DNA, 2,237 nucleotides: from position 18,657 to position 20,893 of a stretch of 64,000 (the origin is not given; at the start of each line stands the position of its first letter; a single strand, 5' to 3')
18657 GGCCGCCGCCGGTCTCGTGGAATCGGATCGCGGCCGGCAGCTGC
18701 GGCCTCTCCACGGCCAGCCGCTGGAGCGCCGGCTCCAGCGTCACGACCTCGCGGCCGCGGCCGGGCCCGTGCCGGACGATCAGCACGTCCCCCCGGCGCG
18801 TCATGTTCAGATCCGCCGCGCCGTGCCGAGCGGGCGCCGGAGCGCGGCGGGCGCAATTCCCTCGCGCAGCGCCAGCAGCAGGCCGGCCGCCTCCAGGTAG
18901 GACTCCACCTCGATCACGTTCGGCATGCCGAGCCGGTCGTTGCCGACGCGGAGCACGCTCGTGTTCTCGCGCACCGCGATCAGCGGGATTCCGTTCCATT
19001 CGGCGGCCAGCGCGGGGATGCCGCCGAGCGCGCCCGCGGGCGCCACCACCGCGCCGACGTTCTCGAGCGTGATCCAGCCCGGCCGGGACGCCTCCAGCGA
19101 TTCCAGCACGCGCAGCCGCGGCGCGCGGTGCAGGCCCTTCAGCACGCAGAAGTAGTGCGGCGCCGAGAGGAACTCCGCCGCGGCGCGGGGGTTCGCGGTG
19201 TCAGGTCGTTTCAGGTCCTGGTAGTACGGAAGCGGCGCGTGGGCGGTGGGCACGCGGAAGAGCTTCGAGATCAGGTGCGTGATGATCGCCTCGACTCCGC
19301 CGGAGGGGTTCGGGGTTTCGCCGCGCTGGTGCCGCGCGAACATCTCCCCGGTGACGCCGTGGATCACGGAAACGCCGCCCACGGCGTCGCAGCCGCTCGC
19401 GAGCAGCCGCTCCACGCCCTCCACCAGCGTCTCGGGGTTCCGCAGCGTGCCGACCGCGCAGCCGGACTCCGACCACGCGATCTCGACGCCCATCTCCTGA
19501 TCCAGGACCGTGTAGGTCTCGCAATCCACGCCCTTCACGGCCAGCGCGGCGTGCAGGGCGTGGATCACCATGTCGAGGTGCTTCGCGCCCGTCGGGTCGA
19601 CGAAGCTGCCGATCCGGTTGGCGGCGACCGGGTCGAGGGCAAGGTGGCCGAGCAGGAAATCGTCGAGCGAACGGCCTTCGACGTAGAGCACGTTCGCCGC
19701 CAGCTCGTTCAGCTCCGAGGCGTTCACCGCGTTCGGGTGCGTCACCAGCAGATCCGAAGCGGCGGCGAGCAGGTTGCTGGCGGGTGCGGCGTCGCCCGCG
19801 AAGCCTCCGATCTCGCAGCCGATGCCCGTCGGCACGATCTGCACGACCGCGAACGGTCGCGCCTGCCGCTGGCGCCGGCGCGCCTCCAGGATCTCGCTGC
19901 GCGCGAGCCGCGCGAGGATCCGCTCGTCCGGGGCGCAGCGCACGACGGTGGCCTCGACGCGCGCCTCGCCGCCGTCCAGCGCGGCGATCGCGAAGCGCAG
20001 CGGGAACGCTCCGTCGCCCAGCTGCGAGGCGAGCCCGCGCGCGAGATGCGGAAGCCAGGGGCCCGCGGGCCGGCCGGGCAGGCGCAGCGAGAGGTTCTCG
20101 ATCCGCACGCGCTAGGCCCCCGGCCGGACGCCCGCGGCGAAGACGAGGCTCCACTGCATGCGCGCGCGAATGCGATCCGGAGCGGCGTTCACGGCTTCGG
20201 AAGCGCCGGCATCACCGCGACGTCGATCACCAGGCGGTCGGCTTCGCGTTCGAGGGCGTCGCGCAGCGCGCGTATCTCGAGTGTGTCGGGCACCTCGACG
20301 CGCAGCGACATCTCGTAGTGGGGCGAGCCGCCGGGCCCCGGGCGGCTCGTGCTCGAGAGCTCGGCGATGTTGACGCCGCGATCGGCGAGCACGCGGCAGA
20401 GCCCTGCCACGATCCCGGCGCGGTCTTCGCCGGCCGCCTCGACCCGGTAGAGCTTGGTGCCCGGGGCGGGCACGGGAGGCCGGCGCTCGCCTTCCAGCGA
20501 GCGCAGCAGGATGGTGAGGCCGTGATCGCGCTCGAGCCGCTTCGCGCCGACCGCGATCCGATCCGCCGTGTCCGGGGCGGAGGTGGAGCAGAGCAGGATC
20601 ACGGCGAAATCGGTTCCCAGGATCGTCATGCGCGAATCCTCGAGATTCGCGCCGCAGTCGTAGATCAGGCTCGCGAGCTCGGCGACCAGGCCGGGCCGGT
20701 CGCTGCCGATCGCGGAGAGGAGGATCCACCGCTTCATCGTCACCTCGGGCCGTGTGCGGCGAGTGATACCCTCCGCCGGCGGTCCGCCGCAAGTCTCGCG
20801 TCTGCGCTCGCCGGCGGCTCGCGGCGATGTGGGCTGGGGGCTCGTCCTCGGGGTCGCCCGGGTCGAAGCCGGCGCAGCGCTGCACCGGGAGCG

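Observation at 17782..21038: Uncharacterised operon: Cys4 mini-protein, tandem-ACT protein, DUF3326 and ATP-grasp ligase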

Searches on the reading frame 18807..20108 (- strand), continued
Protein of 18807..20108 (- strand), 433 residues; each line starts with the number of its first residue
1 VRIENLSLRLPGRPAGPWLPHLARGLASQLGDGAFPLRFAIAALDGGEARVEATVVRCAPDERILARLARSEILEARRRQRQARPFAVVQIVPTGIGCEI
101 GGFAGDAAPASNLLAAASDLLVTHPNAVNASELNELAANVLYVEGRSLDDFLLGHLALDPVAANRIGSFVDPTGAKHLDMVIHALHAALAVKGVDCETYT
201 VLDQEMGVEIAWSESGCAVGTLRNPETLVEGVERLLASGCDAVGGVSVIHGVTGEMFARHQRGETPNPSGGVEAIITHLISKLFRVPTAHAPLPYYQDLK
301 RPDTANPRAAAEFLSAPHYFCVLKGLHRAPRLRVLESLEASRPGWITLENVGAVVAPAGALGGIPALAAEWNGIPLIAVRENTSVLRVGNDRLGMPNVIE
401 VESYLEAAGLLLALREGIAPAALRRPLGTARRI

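Call 58: search_protein_families(library=pfam, proteins=[L121:5810-6628:-, L121:7202-7987:+, L121:9295-11085:-, L121:10227-11102:-, L121:11118-11966:-, L121:11938-13419:+, L143:4476-7052:+, L143:9496-10614:+, L143:10726-11403:+, L143:11668-12861:+], max_evalue=0.001)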
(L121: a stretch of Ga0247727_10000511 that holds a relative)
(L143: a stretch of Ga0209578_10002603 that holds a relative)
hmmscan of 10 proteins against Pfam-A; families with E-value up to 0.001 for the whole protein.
L121:5810-6628:- (272 aa): 2 families
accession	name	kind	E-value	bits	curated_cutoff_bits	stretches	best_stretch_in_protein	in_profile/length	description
PF00941.27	FAD_binding_5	-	4.8e-30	105.1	27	1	7-173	3-167/170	FAD binding domain in molybdopterin dehydrogenase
PF03450.22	CO_deh_flav_C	-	2.6e-05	24.7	25.5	1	193-268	14-101/102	CO dehydrogenase flavoprotein C-terminal domain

L121:7202-7987:+ (261 aa): 7 families
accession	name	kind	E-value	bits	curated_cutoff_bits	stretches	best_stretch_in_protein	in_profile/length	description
PF08241.18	Methyltransf_11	-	1.5e-11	45.2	21.2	1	57-146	2-94/95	Methyltransferase domain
PF13649.12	Methyltransf_25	-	1.6e-09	38.7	27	1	55-143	1-97/97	Methyltransferase domain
PF13847.12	Methyltransf_31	-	3e-07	30.7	27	1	50-190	2-145/145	Methyltransferase domain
PF08242.18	Methyltransf_12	-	2.3e-05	25.5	30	1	57-145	2-98/98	Methyltransferase domain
PF13489.12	Methyltransf_23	-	8.7e-05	22.7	27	1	49-193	20-161/164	Methyltransferase domain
PF01209.24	Ubie_methyltran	-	0.00012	21.9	20.1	0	42-154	38-158/233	ubiE/COQ5 methyltransferase family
PF05148.21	Methyltransf_8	-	0.00015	22.2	27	1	98-155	108-164/219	Hypothetical methyltransferase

L121:9295-11085:- (596 aa): 1 family
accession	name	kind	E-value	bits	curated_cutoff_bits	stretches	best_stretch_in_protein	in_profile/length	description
PF14305.11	ATPgrasp_TupA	-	2.5e-32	112.8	25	1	337-562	1-223/241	TupA-like ATPgrasp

L121:10227-11102:- (291 aa): 11 families
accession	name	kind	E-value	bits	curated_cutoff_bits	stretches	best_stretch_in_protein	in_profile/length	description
PF20434.5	BD-FAE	-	6.8e-43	147.1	26.8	1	50-245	2-215/215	BD-FAE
PF07859.19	Abhydrolase_3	-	7.4e-23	81.8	25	1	63-263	1-207/210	alpha/beta hydrolase fold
PF00326.27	Peptidase_S9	-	9.6e-12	45.3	22.6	1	173-284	92-210/213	Prolyl oligopeptidase family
PF00135.34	COesterase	-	3.2e-07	30.1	27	1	47-151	86-202/515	Carboxylesterase family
PF12697.13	Abhydrolase_6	-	3.6e-06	28.2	26.3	1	63-266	1-205/217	Alpha/beta hydrolase family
PF01738.24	DLH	-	7.4e-06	26.1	21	0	220-263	144-187/217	Dienelactone hydrolase family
PF12146.15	Hydrolase_4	-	1.6e-05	24.8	27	0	221-263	193-233/239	Serine aminopeptidase, S33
PF12740.14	PETase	-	0.0001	22.2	28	1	50-143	43-136/263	PET hydrolase-like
PF02129.25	Peptidase_S15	-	0.00021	21.5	23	1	47-152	5-115/262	X-Pro dipeptidyl-peptidase (S15 family)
PF00561.26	Abhydrolase_1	-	0.00026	21.2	25.8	0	180-263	160-239/245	alpha/beta hydrolase fold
PF02230.22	Abhydrolase_2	-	0.0003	21.1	23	0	214-263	152-200/217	Phospholipase/Carboxylesterase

L121:11118-11966:- (282 aa): 2 families
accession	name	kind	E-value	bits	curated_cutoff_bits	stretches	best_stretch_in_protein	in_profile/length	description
PF00378.25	ECH_1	-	1.3e-51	175.8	27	1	14-281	4-250/251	Enoyl-CoA hydratase/isomerase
PF16113.10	ECH_2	-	2.6e-25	90.1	27.2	1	18-271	3-238/335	Enoyl-CoA hydratase/isomerase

L121:11938-13419:+ (493 aa): 3 families
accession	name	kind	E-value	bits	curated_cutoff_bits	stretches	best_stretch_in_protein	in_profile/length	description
PF01546.33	Peptidase_M20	-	4.8e-27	95.6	24.6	1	128-484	2-205/206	Peptidase family M20/M25/M40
PF07687.19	M20_dimer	-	1.6e-14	54.2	21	1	247-386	4-104/107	Peptidase dimerisation domain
PF04389.22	Peptidase_M28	-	1.8e-05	25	21.3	1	118-223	8-91/193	Peptidase family M28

L143:4476-7052:+ (858 aa): 4 families
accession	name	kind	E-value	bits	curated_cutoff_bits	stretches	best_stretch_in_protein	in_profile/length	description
PF16313.11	DUF4953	-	4.9e-113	377.9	24.2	1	448-753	3-314/316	Met-zincin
PF17148.9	DUF5117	-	7.2e-59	199.2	27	1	126-314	1-189/189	Domain of unknown function (DUF5117)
PF17162.9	DUF5118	-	2.3e-15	56.5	27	1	67-112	2-47/50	Domain of unknown function (DUF5118)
PF13583.11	Reprolysin_4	-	0.00058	20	22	0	457-493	135-170/203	Metallo-peptidase family M12B Reprolysin-like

L143:9496-10614:+ (372 aa): 0 families

L143:10726-11403:+ (225 aa): 1 family
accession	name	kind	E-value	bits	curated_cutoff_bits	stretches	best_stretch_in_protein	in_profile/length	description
PF00440.29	TetR_N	-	1.7e-14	53.7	24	1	14-58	1-45/47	Bacterial regulatory proteins, tetR family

L143:11668-12861:+ (397 aa): 3 families
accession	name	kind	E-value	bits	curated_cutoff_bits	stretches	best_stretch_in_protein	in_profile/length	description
PF16576.10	HlyD_D23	-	7.8e-12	45.4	30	1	76-313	18-214/214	Barrel-sandwich domain of CusB or HlyD membrane-fusion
PF13437.12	HlyD_3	-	3.8e-09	37.7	22.2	1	188-245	2-57/106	HlyD family secretion protein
PF13533.13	Biotin_lipoyl_2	-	6.1e-05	23.2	29.8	1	79-109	2-32/32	Biotin-lipoyl like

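Call 60: search_protein_families(library=pfam, proteins=[L143:9496-10614:+], max_evalue=5)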
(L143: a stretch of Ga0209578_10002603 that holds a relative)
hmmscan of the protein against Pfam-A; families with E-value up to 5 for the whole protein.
L143:9496-10614:+ (372 aa): 2 families
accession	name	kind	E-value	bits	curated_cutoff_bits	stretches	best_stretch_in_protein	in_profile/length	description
PF19932.4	DUF6395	-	0.13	12.7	25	1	260-290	38-69/174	Family of unknown function (DUF6395)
PF23238.1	DUF7068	-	0.24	12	27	1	243-270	13-40/65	Domain of unknown function (DUF7068)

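Call 61: search_solved_structures(query=L143:9496-10614:+, max_evalue=5)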
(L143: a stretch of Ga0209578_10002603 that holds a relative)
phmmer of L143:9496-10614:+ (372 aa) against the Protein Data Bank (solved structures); distinct sequences matched with E-value up to 5: 1.
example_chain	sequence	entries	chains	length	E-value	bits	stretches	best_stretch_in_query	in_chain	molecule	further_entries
1x46_A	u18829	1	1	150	1.4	11.1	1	90-236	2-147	hemoglobin component VII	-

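Call 62: find_encoding_contigs(protein=P0205, flank=7000, max_places=1)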
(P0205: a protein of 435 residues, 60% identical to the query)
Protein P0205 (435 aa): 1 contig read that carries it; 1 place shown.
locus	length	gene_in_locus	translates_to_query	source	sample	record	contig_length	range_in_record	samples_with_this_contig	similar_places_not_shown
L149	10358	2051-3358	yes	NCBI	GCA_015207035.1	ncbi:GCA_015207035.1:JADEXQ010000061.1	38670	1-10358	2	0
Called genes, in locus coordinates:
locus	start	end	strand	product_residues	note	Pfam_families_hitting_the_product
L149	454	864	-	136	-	PF01797:Y1_Tnp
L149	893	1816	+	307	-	PF12323:HTH_OrfB_IS605, PF01385:OrfB_IS605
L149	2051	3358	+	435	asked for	PF11805:DUF3326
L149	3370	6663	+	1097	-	PF00668:Condensation, PF00501:AMP-binding, PF13193:AMP-binding_C, PF00550:PP-binding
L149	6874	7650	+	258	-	PF01135:PCMT, PF01209:Ubie_methyltran, PF13489:Methyltransf_23, PF13847:Methyltransf_31, PF01189:Methyltr_RsmB-F (weak), PF08241:Methyltransf_11, PF08242:Methyltransf_12, PF13649:Methyltransf_25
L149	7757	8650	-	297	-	PF00165:HTH_AraC, PF12833:HTH_18, PF00165:HTH_AraC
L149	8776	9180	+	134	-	PF12680:SnoaL_2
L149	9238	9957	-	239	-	PF00196:GerE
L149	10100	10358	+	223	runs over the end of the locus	PF01965:DJ-1_PfpI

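Call 63: find_encoding_contigs(protein=P0158, flank=7000, max_places=1)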
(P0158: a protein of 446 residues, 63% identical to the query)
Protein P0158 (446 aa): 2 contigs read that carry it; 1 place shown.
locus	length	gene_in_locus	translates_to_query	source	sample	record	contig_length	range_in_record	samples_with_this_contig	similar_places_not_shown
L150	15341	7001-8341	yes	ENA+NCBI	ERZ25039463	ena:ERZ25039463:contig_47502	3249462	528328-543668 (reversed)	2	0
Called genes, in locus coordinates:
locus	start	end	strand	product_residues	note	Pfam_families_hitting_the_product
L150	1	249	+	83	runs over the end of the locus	PF04226:Transgly_assoc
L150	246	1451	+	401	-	PF13472:Lipase_GDSL_2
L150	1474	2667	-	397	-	PF02770:Acyl-CoA_dh_M, PF00441:Acyl-CoA_dh_1, PF08028:Acyl-CoA_dh_2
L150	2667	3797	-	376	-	PF02771:Acyl-CoA_dh_N, PF00441:Acyl-CoA_dh_1, PF08028:Acyl-CoA_dh_2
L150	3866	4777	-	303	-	PF14539:DUF4442 (weak), PF13622:4HBT_3 (weak), PF03061:4HBT (faint)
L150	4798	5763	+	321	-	PF04075:F420H2_quin_red (weak)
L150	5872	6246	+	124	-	PF01124:MAPEG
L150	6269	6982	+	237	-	-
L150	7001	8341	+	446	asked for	PF11805:DUF3326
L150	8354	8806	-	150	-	PF00903:Glyoxalase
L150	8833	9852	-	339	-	-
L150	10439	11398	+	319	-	-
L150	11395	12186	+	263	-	PF01048:PNP_UDP_1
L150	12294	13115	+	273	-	PF13714:PEP_mutase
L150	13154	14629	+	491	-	PF02310:B12-binding, PF04055:Radical_SAM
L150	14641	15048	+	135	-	PF17329:DUF5367 (weak)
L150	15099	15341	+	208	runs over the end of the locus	PF02798:GST_N, PF13417:GST_N_3, PF13409:GST_N_2, PF00043:GST_C, PF14497:GST_C_3, PF13410:GST_C_2 (weak)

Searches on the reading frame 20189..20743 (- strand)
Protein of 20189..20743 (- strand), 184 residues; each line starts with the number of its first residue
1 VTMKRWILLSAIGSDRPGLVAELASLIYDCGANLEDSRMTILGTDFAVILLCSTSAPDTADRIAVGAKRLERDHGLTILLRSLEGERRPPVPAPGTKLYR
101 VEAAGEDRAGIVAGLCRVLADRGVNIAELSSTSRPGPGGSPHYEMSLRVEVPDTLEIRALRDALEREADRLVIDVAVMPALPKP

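Call 3: search_protein_families(library=pfam, proteins=[window:20189-20743:-], max_evalue=0.01)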
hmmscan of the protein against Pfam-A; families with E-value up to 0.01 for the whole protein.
window:20189-20743:- (184 aa): 5 families
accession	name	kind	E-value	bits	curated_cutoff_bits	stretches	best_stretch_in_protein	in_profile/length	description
PF13740.12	ACT_6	-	2.9e-20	72.4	23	2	7-78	3-73/76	ACT domain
PF01842.31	ACT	-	6e-13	48.7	27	1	102-167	4-64/66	ACT domain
PF13291.12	ACT_4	-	5.2e-10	40.3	27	1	100-167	8-72/80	ACT domain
PF13840.12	ACT_7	-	6e-05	23.2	27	0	107-131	19-43/65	ACT domain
PF22629.2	ACT_AHAS_ss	-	0.0091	16.6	27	0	106-131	6-31/67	AHAS small subunit-like ACT domain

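Call 4: search_protein_families(library=ncbifam, proteins=[window:20189-20743:-], max_evalue=0.01)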
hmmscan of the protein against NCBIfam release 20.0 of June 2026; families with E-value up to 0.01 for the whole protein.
window:20189-20743:- (184 aa): 6 families
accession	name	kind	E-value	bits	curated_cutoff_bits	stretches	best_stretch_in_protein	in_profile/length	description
NF001220.0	PRK00194.1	equivalog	1.7e-16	60.4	74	2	104-177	9-78/90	ACT domain-containing protein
NF008612.0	PRK11589.1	equivalog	1.9e-16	60.1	267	1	4-141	6-138/189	glycine cleavage system transcriptional repressor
NF006352.0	PRK08577.1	equivalog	3e-06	27.3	140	1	90-131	48-89/136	hypothetical protein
NF005600.0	PRK07334.1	equivalog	0.0004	19.1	496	0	97-166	330-399/408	threonine ammonia-lyase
NF004684.0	PRK06027.1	subfamily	0.0016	18.2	223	0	100-166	8-72/286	formyltetrahydrofolate deformylase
TIGR01693.1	UTase_glnD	equivalog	0.0041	15.4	519.4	0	7-44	780-817/850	[protein-PII] uridylyltransferase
